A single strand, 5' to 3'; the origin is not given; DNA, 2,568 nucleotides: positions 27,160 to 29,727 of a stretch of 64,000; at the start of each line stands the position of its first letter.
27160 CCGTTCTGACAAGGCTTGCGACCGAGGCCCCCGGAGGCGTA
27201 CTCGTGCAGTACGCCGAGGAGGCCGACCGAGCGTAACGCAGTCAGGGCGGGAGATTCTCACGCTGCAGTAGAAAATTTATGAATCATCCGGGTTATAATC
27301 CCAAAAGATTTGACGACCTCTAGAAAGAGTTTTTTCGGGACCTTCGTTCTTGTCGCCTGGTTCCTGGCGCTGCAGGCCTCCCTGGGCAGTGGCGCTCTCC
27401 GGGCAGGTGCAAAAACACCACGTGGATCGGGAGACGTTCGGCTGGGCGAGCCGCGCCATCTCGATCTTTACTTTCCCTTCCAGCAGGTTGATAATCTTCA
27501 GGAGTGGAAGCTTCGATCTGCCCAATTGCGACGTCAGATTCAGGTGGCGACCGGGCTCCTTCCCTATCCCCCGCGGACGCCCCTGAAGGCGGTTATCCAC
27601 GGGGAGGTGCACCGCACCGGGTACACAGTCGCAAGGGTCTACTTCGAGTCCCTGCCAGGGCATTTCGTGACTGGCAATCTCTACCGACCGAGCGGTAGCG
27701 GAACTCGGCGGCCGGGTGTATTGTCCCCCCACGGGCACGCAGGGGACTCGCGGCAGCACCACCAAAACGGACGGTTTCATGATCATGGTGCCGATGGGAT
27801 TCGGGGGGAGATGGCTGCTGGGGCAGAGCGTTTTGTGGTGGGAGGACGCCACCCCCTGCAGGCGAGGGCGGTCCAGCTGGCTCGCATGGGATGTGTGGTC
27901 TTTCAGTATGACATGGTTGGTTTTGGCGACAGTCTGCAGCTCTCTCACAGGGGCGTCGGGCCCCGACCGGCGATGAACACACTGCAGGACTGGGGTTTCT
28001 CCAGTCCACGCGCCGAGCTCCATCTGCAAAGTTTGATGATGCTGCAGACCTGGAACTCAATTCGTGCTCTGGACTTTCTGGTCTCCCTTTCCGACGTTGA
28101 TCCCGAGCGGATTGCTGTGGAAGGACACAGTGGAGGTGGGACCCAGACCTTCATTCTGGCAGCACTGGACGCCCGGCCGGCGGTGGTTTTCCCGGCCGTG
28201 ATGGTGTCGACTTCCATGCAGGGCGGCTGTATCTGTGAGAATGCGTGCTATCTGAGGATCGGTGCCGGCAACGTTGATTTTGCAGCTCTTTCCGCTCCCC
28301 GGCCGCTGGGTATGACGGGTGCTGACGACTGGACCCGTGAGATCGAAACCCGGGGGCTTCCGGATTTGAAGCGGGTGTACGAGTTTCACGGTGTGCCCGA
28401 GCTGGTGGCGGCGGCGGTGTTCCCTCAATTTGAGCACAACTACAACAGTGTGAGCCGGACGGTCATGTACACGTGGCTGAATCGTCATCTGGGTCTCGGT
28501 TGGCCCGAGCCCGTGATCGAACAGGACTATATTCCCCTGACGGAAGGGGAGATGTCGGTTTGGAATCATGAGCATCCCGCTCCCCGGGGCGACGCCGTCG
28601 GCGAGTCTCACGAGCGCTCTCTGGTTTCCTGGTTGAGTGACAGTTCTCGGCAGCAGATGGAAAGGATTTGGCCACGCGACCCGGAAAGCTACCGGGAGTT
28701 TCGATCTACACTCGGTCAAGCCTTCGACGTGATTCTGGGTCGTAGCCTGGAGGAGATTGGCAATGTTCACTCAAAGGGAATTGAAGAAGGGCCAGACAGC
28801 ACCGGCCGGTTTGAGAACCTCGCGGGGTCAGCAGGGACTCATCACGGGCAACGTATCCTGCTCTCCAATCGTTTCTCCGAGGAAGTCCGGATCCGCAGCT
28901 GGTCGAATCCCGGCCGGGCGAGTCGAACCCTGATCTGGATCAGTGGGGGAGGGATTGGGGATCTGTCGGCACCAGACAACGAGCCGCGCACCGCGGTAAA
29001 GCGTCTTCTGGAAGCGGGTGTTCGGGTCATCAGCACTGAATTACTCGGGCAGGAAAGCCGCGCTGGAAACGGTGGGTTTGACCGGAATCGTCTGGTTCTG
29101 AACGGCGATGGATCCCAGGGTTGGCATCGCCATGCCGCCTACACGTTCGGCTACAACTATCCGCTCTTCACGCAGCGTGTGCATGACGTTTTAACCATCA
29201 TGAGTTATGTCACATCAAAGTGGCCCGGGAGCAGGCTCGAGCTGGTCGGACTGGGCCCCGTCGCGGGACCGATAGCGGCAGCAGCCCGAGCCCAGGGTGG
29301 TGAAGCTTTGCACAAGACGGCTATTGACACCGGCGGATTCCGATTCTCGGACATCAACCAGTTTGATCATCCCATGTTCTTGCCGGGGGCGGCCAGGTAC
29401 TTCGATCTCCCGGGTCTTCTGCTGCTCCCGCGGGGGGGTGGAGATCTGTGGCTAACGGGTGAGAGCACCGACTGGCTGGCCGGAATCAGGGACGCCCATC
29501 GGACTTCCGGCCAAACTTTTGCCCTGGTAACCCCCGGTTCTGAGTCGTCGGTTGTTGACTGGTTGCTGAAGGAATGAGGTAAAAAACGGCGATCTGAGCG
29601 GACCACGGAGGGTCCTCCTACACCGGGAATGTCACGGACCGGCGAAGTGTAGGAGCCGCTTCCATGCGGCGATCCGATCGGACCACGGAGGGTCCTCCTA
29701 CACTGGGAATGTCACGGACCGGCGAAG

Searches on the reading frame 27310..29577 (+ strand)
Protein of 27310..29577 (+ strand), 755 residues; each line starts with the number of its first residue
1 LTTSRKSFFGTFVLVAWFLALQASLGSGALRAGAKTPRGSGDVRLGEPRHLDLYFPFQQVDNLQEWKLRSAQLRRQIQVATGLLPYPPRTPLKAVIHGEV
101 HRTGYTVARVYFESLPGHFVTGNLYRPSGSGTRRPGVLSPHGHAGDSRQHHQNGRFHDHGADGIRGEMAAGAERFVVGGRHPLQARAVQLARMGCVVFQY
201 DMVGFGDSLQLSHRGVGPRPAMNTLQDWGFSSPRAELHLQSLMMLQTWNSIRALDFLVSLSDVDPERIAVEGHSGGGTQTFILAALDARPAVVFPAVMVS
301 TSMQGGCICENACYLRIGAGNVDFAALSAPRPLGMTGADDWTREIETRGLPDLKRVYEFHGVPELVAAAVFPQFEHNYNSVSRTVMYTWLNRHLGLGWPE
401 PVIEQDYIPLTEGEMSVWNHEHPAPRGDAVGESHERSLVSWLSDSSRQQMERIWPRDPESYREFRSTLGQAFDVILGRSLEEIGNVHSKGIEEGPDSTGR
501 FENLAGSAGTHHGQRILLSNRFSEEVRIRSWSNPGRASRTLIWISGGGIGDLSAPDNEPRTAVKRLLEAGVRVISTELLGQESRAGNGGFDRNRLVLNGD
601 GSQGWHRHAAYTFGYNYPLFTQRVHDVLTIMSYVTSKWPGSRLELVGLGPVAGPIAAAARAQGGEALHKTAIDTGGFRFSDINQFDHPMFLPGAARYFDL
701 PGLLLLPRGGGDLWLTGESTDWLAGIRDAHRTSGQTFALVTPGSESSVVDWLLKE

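Call 6: search_protein_families(library=pfam, proteins=[window:27310-29577:+], max_evalue=0.01)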
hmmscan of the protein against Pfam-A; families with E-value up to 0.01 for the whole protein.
window:27310-29577:+ (755 aa): 2 families
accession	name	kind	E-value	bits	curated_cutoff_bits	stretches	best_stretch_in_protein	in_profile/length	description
PF05448.18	AXE1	-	4.3e-08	32.7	21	1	250-296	160-206/321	Acetyl xylan esterase (AXE1)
PF22244.2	GCE_fung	-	0.0031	17.8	27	1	240-295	77-134/231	Glucuronyl esterase, fungi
